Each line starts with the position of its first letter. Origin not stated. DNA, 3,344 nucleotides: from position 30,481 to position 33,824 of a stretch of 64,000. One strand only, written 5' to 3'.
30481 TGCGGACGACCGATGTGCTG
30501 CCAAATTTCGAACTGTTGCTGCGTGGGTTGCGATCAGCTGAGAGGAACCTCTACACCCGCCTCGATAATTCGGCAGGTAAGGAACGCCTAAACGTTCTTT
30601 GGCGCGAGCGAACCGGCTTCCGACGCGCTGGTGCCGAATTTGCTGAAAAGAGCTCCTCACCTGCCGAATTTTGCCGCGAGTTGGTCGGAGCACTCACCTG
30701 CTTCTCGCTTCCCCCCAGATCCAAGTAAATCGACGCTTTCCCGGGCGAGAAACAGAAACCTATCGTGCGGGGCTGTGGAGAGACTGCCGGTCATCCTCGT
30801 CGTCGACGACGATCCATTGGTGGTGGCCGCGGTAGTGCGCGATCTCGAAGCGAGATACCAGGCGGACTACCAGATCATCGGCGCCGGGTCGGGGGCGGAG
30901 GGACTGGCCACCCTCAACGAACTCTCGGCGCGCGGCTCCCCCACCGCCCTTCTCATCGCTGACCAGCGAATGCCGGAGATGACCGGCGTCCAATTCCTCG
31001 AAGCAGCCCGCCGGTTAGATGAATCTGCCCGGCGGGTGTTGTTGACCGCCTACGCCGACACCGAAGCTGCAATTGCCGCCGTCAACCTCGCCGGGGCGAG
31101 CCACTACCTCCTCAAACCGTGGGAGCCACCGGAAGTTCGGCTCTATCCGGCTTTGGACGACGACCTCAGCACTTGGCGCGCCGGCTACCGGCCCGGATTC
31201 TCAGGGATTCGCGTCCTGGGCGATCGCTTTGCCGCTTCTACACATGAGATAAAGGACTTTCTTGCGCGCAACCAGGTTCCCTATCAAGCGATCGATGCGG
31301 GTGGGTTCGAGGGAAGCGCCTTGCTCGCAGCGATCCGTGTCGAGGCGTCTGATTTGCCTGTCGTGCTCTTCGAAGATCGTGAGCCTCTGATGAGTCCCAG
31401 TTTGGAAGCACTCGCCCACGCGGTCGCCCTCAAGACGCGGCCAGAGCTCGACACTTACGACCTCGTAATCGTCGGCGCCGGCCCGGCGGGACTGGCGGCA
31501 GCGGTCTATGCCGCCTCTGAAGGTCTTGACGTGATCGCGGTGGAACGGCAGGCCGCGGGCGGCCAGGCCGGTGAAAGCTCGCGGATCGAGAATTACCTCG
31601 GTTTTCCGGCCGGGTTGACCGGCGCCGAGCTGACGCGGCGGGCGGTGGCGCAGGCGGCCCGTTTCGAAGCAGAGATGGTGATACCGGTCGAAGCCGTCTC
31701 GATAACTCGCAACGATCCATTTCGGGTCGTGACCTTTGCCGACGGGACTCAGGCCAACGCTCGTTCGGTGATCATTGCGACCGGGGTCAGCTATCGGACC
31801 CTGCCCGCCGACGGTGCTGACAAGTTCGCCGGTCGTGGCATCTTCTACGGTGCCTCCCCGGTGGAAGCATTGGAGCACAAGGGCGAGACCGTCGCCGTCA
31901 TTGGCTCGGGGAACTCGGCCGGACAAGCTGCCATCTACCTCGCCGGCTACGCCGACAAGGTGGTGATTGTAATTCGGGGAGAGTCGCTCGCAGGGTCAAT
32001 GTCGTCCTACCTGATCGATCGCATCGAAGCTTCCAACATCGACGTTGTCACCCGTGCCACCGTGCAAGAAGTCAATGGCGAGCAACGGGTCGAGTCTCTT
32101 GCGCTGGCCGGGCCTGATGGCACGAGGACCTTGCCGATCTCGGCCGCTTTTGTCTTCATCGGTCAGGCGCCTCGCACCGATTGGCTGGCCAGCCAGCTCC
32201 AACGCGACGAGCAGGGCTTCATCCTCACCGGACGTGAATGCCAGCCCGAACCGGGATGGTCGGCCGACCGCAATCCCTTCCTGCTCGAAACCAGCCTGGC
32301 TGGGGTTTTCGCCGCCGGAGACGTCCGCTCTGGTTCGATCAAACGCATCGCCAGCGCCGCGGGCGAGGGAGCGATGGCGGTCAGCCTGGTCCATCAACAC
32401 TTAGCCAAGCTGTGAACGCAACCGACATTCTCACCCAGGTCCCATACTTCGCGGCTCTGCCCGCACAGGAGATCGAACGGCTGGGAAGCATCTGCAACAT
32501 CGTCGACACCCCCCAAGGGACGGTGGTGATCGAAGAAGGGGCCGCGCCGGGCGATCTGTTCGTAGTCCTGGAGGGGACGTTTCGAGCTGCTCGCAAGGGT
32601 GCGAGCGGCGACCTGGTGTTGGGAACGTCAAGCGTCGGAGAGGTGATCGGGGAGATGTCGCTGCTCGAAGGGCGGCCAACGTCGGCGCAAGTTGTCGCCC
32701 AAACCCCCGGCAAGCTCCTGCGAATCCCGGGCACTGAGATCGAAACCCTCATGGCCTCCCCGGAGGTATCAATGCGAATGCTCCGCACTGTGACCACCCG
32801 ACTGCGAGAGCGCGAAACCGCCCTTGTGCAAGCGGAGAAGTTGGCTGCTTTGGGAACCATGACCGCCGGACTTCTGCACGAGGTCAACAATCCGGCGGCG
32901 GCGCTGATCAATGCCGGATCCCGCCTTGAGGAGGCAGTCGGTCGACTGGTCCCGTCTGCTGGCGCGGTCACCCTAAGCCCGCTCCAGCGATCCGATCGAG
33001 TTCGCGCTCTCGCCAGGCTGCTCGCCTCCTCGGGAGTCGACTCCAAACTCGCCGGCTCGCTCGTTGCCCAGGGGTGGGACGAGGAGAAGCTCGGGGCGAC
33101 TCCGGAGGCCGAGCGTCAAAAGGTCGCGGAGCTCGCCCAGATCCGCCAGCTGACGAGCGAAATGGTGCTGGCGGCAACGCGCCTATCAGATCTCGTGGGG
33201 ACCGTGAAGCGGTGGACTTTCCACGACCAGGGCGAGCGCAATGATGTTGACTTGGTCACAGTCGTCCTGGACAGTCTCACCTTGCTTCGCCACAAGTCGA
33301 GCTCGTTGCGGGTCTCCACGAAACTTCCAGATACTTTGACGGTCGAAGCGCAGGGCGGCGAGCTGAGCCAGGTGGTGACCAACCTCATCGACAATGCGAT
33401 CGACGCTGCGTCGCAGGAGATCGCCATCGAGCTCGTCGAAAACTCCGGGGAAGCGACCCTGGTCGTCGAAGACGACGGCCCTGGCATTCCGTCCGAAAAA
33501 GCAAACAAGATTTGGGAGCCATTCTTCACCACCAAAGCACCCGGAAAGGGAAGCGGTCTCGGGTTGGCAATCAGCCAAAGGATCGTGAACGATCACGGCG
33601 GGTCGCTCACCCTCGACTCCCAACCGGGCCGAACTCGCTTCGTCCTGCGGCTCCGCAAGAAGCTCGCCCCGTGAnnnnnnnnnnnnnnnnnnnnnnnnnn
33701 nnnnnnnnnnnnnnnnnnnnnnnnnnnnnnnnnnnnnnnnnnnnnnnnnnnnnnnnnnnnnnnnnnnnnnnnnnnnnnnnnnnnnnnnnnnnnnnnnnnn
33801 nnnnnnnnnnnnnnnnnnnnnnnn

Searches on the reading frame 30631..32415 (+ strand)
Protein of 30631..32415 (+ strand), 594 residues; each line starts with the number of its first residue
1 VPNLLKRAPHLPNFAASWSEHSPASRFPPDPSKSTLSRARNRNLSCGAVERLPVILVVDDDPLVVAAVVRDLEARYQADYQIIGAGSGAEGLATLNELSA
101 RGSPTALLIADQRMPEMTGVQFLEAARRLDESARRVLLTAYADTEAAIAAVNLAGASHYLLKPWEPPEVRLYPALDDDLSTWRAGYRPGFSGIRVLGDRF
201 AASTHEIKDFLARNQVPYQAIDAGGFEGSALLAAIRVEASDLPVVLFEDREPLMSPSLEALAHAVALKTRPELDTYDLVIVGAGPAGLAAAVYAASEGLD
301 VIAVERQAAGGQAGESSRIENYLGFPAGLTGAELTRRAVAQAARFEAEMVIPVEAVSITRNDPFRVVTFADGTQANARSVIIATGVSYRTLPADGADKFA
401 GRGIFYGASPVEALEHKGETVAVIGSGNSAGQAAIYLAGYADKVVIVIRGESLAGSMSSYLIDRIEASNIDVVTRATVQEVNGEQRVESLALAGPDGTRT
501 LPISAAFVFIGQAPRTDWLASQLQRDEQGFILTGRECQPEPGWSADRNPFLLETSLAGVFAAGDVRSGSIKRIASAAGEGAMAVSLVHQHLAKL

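Call 81: search_protein_families(library=pfam, proteins=[window:30631-32415:+], max_evalue=0.0001)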
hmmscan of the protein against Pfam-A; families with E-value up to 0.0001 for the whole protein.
window:30631-32415:+ (594 aa): 11 families
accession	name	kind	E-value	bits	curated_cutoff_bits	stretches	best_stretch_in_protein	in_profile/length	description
PF07992.20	Pyr_redox_2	-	2.1e-37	129.5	26.1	1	276-580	1-291/291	Pyridine nucleotide-disulphide oxidoreductase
PF13738.12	Pyr_redox_3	-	3.2e-17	63.2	30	1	337-532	88-288/305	Pyridine nucleotide-disulphide oxidoreductase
PF00072.30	Response_reg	-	1.9e-16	60.7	30.2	1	55-169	1-106/111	Response regulator receiver domain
PF00070.33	Pyr_redox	-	7.8e-13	49.2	22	1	421-492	2-79/82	Pyridine nucleotide-disulphide oxidoreductase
PF12831.13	FAD_oxidored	-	2.4e-07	30.9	27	1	277-313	1-38/416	FAD dependent oxidoreductase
PF01946.23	Thi4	-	3e-06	27.1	26.2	1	275-311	17-54/235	Thi4 family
PF13434.12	Lys_Orn_oxgnase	-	4.4e-06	26.5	21.3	0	353-461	121-233/339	L-lysine 6-monooxygenase/L-ornithine 5-monooxygenase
PF13450.12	NAD_binding_8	-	2.4e-05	25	21.9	0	280-314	1-36/68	NAD(P)-binding Rossmann-like domain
PF13454.12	NAD_binding_9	-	2.5e-05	24.8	21.8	0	335-386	103-154/155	FAD-NAD(P)-binding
PF00890.30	FAD_binding_2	-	3.5e-05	23.6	20.4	1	277-312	1-37/414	FAD binding domain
PF01266.30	DAO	-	9e-05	22.6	27.9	0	277-320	1-46/353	FAD dependent oxidoreductase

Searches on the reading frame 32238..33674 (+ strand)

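Call 81: search_protein_families(library=pfam, proteins=[window:32238-33674:+], max_evalue=0.0001)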
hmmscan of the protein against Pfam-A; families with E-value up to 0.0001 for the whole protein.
window:32238-33674:+ (478 aa): 5 families
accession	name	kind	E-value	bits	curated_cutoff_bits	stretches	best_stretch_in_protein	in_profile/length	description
PF02518.31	HATPase_c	-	1.1e-24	87.4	26.4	1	375-474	5-109/111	Histidine kinase-, DNA gyrase B-, and HSP90-like ATPase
PF00027.35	cNMP_binding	-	3.2e-16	59.5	27.5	1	92-173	5-87/89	Cyclic nucleotide-binding domain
PF13589.12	HATPase_c_3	-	7.5e-09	36.2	25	1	377-424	4-52/137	Histidine kinase-, DNA gyrase B-, and HSP90-like ATPase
PF14501.12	HATPase_c_5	-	2.3e-06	27.9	22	1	375-462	5-91/102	GHKL domain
PF13581.12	HATPase_c_2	-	8.6e-05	23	27.4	0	380-456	40-113/127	Histidine kinase-like ATPase domain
